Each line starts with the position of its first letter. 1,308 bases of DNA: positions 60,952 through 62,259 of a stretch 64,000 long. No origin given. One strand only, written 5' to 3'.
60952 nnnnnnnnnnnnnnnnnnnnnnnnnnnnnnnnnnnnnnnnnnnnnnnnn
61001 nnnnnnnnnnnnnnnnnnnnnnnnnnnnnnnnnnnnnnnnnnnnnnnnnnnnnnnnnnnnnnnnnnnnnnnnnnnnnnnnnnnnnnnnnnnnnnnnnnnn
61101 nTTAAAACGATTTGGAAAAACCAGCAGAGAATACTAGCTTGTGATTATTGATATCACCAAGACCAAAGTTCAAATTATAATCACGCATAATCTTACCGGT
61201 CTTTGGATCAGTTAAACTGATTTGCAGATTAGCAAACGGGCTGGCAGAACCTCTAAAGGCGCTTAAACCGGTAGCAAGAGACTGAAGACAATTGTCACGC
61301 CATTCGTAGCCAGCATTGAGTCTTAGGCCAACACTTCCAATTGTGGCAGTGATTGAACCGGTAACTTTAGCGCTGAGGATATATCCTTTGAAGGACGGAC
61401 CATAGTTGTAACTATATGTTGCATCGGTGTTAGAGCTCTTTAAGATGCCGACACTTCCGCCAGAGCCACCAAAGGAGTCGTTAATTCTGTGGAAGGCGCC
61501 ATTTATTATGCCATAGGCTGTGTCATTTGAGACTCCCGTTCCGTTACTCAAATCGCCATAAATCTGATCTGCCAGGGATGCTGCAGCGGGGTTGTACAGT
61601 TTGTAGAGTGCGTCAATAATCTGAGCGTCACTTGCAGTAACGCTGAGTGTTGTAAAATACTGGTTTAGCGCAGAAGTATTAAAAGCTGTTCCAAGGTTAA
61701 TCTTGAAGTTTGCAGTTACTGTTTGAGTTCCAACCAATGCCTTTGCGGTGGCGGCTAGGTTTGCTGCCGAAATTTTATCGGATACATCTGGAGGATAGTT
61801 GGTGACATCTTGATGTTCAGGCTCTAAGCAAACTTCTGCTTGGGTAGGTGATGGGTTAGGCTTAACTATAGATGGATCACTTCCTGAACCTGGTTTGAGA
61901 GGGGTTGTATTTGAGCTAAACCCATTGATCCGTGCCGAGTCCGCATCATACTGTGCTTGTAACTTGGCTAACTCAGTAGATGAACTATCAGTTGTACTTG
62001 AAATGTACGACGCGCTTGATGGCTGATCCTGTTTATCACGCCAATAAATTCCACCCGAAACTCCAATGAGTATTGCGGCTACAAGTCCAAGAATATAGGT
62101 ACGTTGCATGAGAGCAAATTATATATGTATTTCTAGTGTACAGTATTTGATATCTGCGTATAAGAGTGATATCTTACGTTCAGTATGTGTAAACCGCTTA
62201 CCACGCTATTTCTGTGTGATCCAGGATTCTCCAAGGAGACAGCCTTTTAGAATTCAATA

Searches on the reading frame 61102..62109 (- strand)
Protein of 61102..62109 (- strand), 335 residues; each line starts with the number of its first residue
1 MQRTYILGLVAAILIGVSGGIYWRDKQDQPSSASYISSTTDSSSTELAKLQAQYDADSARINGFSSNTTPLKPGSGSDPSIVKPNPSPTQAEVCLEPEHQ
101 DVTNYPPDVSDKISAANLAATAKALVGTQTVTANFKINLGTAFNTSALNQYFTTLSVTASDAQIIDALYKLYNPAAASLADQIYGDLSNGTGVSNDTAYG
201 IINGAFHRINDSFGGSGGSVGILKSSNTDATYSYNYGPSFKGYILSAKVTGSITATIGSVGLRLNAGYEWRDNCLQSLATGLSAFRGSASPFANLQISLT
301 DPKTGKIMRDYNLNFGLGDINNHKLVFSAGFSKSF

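Call 19: search_protein_families(library=pfam, proteins=[window:61102-62109:-], max_evalue=0.0001)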
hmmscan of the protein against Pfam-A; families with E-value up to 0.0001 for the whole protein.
window:61102-62109:- (335 aa): 0 families

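Call 87: find_encoding_contigs(protein=window:61102-62109:-, flank=10000, max_places=1)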
Protein window:61102-62109:- (335 aa): 5 contigs read that carry it; 1 place shown.
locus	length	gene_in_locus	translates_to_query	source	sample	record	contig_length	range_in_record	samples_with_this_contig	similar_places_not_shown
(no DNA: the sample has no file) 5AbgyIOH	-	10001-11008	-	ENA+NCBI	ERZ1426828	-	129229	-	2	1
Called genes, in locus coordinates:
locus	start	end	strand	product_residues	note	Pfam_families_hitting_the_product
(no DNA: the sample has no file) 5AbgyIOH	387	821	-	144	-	PF00856:SET (faint)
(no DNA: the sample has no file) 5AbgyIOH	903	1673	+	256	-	PF01978:TrmB, PF09339:HTH_IclR (weak)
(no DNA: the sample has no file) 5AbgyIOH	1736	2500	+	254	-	PF01978:TrmB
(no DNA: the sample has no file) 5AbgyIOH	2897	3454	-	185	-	PF00561:Abhydrolase_1 (weak), PF06821:Ser_hydrolase, PF12697:Abhydrolase_6 (weak)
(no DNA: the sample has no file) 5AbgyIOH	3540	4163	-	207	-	-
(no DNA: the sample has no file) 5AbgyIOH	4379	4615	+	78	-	PF06042:NTP_transf_6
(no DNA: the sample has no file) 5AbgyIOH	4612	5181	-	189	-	-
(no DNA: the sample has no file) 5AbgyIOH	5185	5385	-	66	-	-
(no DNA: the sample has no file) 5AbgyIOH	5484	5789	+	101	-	PF12840:HTH_20, PF24033:DUF7342 (weak), PF01022:HTH_5, PF12802:MarR_2 (weak), PF21476:PF0610-like_N (weak)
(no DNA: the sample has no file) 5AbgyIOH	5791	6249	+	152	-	PF08327:AHSA1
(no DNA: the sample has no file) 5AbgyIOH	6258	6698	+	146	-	PF06983:3-dmu-9_3-mt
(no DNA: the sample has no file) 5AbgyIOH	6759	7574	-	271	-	-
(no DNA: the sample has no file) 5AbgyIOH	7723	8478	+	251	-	PF01978:TrmB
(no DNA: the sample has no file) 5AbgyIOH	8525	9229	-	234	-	-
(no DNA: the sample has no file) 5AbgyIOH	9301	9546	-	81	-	-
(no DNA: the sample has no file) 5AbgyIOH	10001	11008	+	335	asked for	-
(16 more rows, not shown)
